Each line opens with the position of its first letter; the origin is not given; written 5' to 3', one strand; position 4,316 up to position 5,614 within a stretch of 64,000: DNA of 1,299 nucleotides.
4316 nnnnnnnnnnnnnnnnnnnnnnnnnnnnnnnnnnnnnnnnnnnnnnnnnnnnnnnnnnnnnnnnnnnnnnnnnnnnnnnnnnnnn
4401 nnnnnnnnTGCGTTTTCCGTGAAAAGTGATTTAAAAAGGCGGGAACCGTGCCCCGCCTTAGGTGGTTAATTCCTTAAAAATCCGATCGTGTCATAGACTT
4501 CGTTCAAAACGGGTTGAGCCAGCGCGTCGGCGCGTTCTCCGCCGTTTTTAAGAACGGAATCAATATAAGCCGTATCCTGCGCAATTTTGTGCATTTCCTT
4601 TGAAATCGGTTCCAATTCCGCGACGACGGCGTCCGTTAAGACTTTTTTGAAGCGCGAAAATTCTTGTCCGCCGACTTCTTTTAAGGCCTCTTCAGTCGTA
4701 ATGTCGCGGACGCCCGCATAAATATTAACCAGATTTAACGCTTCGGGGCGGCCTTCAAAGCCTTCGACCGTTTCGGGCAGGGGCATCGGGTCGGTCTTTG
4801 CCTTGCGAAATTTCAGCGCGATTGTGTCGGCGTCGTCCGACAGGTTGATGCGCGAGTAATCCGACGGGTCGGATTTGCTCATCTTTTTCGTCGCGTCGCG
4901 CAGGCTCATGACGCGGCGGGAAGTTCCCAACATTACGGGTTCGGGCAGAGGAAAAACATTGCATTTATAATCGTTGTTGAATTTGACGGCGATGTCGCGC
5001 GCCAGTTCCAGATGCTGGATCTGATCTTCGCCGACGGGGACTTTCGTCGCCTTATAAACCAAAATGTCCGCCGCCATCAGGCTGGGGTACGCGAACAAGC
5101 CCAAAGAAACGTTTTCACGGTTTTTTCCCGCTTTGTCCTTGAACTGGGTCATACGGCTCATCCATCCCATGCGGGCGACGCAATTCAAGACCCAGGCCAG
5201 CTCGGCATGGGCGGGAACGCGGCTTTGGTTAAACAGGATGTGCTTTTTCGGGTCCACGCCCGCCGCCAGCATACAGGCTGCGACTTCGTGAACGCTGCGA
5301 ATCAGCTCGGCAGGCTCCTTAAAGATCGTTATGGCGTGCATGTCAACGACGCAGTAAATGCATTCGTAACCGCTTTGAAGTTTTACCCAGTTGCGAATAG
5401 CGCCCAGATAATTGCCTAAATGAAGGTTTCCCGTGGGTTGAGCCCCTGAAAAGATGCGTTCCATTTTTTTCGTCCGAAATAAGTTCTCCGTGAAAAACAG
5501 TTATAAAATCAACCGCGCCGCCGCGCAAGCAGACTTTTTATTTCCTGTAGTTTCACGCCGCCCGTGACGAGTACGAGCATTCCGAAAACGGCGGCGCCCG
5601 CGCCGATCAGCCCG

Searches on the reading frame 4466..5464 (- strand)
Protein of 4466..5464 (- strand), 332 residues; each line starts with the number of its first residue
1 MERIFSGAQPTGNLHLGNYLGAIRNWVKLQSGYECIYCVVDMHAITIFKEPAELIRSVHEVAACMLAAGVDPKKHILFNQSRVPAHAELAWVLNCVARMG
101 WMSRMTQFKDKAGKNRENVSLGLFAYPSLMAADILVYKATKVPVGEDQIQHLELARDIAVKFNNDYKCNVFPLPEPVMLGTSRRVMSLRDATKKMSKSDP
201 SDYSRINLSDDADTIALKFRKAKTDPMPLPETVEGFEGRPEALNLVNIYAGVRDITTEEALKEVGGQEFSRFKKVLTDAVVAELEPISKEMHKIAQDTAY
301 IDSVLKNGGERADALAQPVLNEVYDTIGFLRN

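Call 3: search_protein_families(library=pfam, proteins=[window:4466-5464:-], max_evalue=0.1)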
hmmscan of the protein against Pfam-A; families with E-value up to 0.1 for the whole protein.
window:4466-5464:- (332 aa): 1 family
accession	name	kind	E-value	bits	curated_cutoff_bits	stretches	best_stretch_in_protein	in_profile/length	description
PF00579.31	tRNA-synt_1b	-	1.1e-70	238.8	21.1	1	3-279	7-286/292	tRNA synthetases class I (W and Y)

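Call 11: find_related_loci(query=window:4466-5464:-, collection=genome_contigs, flank=6000)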
Query window:4466-5464:- (332 aa) in genome_contigs; peptide patterns used: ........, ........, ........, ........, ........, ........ (x = any residue, [..] = any of these).
600 stretches matched a pattern (row limit reached: there are more); 583 encode a relative of the query (tblastn E <= 1e-3); the best 80 are kept; 80 distinct loci.
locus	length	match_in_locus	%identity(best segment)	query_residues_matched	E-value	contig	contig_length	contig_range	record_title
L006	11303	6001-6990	67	1-330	1e-158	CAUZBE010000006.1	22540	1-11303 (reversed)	MAG: Alphaproteobacteria bacterium isolate CB11b_AW.37 genome assembly, contig: Ga0310124_10000773, whole genome shotgun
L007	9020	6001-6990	67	1-330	1e-158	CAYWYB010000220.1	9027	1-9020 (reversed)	MAG TPA_asm: uncultured Rhodospirillaceae bacterium isolate SRP167671_co2_53 genome assembly, contig: NODE_9645_length_9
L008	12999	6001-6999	67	1-332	1e-156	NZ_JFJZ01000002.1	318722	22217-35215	Thalassospira sp. MCCC 1A01428 contig2, whole genome shotgun sequence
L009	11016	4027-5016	64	1-330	1e-153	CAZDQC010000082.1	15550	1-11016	MAG TPA_asm: uncultured Rhodospirillaceae bacterium isolate SRP077602_co9_671 genome assembly, contig: NODE_4777_length_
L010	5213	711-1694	66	3-330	2e-155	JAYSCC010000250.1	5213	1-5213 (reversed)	MAG: Zavarzinia sp. isolate XM6_XAHMGE1bin.8 NODE_10156_length_5213_cov_1.239088, whole genome shotgun sequence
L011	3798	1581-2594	65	3-331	4e-158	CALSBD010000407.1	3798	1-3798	MAG: Rhizobium sp. Q54 isolate JJ-MIS3-109-2-m2-bin119 genome assembly, contig: JJ-MIS3-109-C2102, whole genome shotgun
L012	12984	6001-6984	66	3-330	2e-152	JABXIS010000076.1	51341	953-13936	MAG: Alphaproteobacteria bacterium isolate HF-Din21 c_000000027715, whole genome shotgun sequence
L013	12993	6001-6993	66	1-331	6e-152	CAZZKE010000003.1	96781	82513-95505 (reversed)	MAG TPA_asm: uncultured Thalassospiraceae bacterium isolate SRP128015_co1_124 genome assembly, contig: NODE_88_length_96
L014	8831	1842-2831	65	3-331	5e-152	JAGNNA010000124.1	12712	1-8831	MAG: Reyranella sp. isolate Go_SlAct_bin_341 Go_SlAct_22252_length_12712_cov_5.362733, whole genome shotgun sequence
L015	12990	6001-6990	65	3-331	7e-152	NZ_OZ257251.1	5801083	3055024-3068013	MAG: Reyranella sp. isolate f0431ea5-77df-4713-9fc6-40bca345d698 chromosome 1, complete sequence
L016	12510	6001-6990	65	3-331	9e-152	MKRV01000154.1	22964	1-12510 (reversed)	MAG: Alphaproteobacteria bacterium 65-37 SCNpilot_cont_300_bf_scaffold_2618, whole genome shotgun sequence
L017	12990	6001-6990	64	3-331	8e-151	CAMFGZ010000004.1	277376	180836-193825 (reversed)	MAG: uncultured Rhodospirillaceae bacterium isolate SRR9109403_bin.6_metaWRAP_v1.3_MAG genome assembly, contig: ERZ12289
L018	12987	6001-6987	66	3-331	2e-150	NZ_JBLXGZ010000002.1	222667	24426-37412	MAG: Kordiimonas sp. isolate ET05-09 T05maxbin_out.036_metabat.2RE.5K@2, whole genome shotgun sequence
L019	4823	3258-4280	65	3-330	7e-153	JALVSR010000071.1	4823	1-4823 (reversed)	MAG: Hyphomicrobiales bacterium isolate A3_metabat2_scaf2bin.364 A3_NODE_29120_length_4823_cov_6.351576, whole genome sh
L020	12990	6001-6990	64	3-331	1e-150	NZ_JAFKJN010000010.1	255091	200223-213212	MAG: Reyranella sp. isolate SCN18_10_11_15_R4_P_68_349 SCN18_10_11_15_R4_P_scaffold_63, whole genome shotgun sequence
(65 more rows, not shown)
